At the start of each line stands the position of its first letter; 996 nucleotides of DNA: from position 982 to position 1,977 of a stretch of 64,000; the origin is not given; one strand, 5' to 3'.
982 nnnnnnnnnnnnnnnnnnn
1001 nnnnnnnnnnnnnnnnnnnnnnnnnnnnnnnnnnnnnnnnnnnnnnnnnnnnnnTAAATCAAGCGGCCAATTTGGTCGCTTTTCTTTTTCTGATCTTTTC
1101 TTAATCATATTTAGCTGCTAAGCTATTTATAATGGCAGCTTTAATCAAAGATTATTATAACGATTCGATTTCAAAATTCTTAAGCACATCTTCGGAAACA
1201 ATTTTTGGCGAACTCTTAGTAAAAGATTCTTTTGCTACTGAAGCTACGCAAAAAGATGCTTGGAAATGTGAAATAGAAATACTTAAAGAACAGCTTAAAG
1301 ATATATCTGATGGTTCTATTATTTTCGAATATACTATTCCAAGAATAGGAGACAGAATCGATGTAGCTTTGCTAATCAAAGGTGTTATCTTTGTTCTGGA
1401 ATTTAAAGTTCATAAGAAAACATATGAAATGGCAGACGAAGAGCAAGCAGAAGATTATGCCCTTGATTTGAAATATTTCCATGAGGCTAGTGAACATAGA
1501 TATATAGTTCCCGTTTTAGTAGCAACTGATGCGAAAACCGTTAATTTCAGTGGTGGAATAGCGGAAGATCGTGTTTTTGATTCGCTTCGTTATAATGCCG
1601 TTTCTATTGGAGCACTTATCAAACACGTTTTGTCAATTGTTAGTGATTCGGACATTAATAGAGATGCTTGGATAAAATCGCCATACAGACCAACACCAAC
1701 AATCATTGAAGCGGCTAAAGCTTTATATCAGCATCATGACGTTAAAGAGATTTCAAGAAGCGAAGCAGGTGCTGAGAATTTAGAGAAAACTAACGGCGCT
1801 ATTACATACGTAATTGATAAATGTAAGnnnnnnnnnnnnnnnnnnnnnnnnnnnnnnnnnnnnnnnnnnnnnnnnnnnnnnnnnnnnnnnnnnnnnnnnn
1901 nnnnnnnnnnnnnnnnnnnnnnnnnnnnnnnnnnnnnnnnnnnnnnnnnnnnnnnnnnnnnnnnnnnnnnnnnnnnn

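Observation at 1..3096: PLD-family nuclease + DUF2075 nuclease/helicase operon as a candidate defence system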

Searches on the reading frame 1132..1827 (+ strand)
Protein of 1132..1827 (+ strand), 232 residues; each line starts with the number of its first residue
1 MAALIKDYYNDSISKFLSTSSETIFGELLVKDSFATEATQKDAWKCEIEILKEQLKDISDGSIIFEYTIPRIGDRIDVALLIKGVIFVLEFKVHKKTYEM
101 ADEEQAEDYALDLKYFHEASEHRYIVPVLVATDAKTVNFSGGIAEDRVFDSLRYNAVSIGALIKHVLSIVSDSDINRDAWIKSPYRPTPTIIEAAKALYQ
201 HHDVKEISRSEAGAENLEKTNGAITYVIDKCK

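Call 74: search_solved_structures(query=A5, max_evalue=10, show_alignments=3)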
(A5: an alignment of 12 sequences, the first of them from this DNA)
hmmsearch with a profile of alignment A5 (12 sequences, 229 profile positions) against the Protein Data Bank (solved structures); distinct sequences matched with E-value up to 10: 2.
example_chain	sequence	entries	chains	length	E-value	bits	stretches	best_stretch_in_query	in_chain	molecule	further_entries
8c0b_A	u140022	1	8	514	0.34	13.6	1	145-198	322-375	UTP--glucose-1-phosphate uridylyltransferase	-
7ppr_A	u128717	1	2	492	0.4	13.3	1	145-198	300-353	UTP--glucose-1-phosphate uridylyltransferase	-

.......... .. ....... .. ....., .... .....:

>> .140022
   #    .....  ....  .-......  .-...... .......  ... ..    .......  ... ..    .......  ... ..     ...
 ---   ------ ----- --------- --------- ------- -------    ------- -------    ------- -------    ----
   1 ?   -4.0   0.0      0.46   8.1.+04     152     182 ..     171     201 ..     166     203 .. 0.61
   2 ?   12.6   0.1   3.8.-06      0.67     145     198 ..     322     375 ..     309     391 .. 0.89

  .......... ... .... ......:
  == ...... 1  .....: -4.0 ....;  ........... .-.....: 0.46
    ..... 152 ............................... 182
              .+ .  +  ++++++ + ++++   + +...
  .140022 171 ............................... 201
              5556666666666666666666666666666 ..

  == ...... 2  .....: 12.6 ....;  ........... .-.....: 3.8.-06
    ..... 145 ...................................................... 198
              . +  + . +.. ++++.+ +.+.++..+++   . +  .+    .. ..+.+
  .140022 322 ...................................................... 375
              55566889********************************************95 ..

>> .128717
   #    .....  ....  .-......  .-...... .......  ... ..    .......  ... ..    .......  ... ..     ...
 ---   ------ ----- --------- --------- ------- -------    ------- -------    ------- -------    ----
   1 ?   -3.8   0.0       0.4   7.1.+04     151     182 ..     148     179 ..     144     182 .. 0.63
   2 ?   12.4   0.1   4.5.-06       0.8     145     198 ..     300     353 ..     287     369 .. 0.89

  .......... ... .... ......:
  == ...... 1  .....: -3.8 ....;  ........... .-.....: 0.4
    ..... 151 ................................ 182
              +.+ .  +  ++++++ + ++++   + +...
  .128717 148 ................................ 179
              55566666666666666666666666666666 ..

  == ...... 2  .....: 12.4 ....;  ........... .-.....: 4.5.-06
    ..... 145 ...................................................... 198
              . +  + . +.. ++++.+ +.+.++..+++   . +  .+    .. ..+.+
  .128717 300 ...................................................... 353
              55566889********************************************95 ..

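Call 75: search_protein_families(library=pfam, proteins=[window:1132-1827:+], max_evalue=10)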
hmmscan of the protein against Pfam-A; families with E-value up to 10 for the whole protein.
window:1132-1827:+ (232 aa): 2 families
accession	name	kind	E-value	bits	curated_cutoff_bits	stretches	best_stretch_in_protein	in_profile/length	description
PF04313.20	HSDR_N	-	0.062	13.6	25.1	1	73-139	125-189/198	Type I restriction enzyme R protein N terminus (HSDR_N)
PF08378.17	NERD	-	0.14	13.1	22.1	1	51-100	9-64/111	Nuclease-related domain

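Call 80: predict_structure(alignment_id=A6)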
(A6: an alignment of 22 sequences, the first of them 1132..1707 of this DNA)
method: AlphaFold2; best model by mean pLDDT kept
length: 192 residues; sequences in the alignment: 22
mean_pLDDT: 84.9   pTM: 0.86
mean pLDDT of the five models: 84.9, 84.5, 83.6, 83.2, 83.1
residues with pLDDT >= 90: 92; 70-90: 74; 50-70: 15; < 50: 11
segments of 3 or more residues with pLDDT < 50: 70-74, 189-192
pLDDT, mean of each block of 10 residues (from residue 1): 69 97 92 79 91 93 78 66 93 90 86 86 92 82 89 92 93 88 68 36
secondary structure, 60 per line:
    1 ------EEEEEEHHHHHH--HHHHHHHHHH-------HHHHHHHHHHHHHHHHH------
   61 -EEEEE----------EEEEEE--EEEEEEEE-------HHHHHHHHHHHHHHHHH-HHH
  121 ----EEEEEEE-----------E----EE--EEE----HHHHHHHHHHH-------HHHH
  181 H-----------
elements in order: E7-12 H13-18 H21-30 H38-54 E62-66 E77-82 E85-92 H100-116 E125-131 E152-154 H159-169 H177-181

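Call 82: fold_search(model_id=the predicted structure, library=pdb)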
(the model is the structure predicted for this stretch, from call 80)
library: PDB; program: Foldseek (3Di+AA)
matches with E <= 10: 392; with E <= 0.001: 0
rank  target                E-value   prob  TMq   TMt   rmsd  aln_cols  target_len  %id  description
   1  7vsr_M                1.2e-02  0.90  0.41  0.29   8.6       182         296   12  Structure of McrBC (stalkless mutant) (released 2023-02-15)
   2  8z4i_B                1.3e-02  0.91  0.37  0.21   7.6       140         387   14  crystal structure of Cdn1 in complex with cA3 (released 2026-02-04)
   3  1xmx                  2.2e-02  0.47  0.32  0.19  13.1       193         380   12  Crystal structure of protein VC1899 from Vibrio cholerae (released 2004-11-16)
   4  8q44_B                5.4e-02  0.41  0.35  0.18  11.3       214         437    6  Crystal structure of cA4-bound Can2 (E364R) in complex with oligo-T DNA (released 2023-11-22)
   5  9iac_A                6.1e-02  0.47  0.27  0.21   8.3       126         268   13  Structure of the Argonaute-associated Cas4 family protein 1 (ACE1) from Microcystis aeruginosa (MaACE1) (released 2025-04-23)
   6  8q3y_A                6.1e-02  0.30  0.31  0.16  13.8       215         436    7  Crystal structure of apo Can2 from Thermoanaerobacter brockii (released 2023-11-22)
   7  6xl1_A                6.1e-02  0.28  0.29  0.18  12.6       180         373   12  crystal structure of cA4-activated Card1(D294N) (released 2020-12-30)
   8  8q3z_A                6.1e-02  0.23  0.29  0.15  12.4       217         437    7  Crystal structure of cA4-bound Can2 from Thermoanaerobacter brockii (released 2023-11-22)
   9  6ekr                  9.0e-02  0.28  0.30  0.21  13.6       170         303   13  Crystal structure of Type IIP restriction endonuclease Kpn2I (released 2018-10-10)
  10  2p14                  1.4e-01  0.30  0.34  0.35   9.7       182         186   10  Crystal structure of small subunit (R.BspD6I2) of the heterodimeric restriction endonuclease R.BspD6I (released 2008-03-11)
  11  6wxw_A                1.6e-01  0.16  0.28  0.18  12.2       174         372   13  crystal structure of apo Card1 (released 2020-12-30)
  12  1wtd_B                3.0e-01  0.13  0.29  0.22  15.9       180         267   14  Crystal structure of type II restrcition endonuclease, EcoO109I DNA-free form (released 2004-12-14)
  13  7esy_B                3.2e-01  0.30  0.29  0.09   8.2        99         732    6  Crystal structure of the complex formed by Wolbachia cytoplasmic incompatibility factors CidA and CidBND1-ND2 from wPi (released 2021-11-10)
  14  6m36_C                3.4e-01  0.28  0.23  0.37   4.8        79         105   11  The crystal structure of B. subtilis RsbV/RsbW complex in the monoclinic crystal form (released 2020-07-15)
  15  9iab_B                3.9e-01  0.13  0.24  0.19  13.6       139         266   18  Structure of the Argonaute-associated Cas4 family protein 1 (ACE1) from Chroococcidiopsis thermalis (CtACE1) (released 2025-04-23)
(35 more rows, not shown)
